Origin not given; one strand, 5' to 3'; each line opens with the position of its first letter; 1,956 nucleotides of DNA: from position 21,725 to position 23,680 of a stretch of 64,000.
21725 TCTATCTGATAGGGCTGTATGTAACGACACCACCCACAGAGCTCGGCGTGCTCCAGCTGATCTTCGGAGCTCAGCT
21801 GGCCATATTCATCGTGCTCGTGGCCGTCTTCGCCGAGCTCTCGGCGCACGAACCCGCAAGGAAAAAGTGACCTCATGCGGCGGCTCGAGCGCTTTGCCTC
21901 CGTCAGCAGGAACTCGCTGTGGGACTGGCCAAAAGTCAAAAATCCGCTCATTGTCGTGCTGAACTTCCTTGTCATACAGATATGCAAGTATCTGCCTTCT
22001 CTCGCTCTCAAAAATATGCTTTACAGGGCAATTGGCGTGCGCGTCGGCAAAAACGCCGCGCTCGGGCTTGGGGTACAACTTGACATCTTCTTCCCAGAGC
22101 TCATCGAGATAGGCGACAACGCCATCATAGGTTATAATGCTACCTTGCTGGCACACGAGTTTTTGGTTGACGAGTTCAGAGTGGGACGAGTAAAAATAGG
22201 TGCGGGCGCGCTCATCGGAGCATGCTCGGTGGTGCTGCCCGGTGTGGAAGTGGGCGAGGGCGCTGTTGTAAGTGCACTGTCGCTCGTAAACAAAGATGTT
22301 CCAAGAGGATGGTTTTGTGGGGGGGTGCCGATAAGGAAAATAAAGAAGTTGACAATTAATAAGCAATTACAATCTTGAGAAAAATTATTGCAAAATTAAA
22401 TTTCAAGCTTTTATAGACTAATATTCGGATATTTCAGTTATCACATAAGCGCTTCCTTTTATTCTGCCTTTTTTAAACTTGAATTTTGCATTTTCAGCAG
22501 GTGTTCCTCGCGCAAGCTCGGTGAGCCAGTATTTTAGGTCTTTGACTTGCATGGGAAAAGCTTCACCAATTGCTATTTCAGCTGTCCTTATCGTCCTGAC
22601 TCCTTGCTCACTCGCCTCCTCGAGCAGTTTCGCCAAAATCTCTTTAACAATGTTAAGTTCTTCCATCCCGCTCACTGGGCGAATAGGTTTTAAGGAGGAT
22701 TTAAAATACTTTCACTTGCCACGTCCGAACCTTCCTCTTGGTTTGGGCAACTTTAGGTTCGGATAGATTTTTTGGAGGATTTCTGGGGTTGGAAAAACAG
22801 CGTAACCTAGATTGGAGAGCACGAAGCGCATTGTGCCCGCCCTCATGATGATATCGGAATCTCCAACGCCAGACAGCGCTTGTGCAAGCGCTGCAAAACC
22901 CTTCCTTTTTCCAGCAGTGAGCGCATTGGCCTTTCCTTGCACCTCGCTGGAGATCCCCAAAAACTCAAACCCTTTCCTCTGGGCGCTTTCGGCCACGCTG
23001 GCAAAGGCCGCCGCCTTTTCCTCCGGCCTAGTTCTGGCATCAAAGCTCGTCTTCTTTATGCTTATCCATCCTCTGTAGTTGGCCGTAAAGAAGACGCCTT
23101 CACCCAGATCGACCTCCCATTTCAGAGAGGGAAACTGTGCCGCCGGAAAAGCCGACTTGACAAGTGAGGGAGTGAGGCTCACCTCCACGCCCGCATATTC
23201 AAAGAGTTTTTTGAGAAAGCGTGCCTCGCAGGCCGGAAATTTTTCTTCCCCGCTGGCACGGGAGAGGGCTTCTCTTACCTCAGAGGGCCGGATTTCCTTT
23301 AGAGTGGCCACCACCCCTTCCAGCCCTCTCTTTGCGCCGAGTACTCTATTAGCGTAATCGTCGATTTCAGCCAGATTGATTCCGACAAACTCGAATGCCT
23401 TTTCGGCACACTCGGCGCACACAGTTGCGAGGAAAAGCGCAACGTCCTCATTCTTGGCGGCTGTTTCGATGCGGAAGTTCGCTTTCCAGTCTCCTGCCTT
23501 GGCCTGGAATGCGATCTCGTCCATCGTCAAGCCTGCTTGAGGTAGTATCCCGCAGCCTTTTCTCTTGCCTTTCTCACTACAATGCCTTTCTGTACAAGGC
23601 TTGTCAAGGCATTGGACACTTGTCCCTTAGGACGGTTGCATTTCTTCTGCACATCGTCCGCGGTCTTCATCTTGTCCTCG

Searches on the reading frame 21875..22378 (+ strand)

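Call 43: search_protein_families(library=pfam, proteins=[window:21875-22378:+])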
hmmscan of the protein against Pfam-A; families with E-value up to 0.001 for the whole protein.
window:21875-22378:+ (167 aa): 2 families
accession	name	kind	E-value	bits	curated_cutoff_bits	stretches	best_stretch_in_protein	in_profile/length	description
PF00132.30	Hexapep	-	4.2e-11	42.5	27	1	106-139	2-35/36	Bacterial transferase hexapeptide (six repeats)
PF14602.12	Hexapep_2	-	3.9e-08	33.3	27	1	106-134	2-28/34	Hexapeptide repeat of succinyl-transferase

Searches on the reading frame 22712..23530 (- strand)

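Call 43: search_protein_families(library=pfam, proteins=[window:22712-23530:-])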
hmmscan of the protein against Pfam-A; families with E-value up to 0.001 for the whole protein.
window:22712-23530:- (272 aa): 1 family
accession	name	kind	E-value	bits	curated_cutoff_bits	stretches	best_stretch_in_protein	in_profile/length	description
PF10869.13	DUF2666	-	7.2e-10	39.7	23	1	4-106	2-109/135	Domain of unknown function (DUF2666)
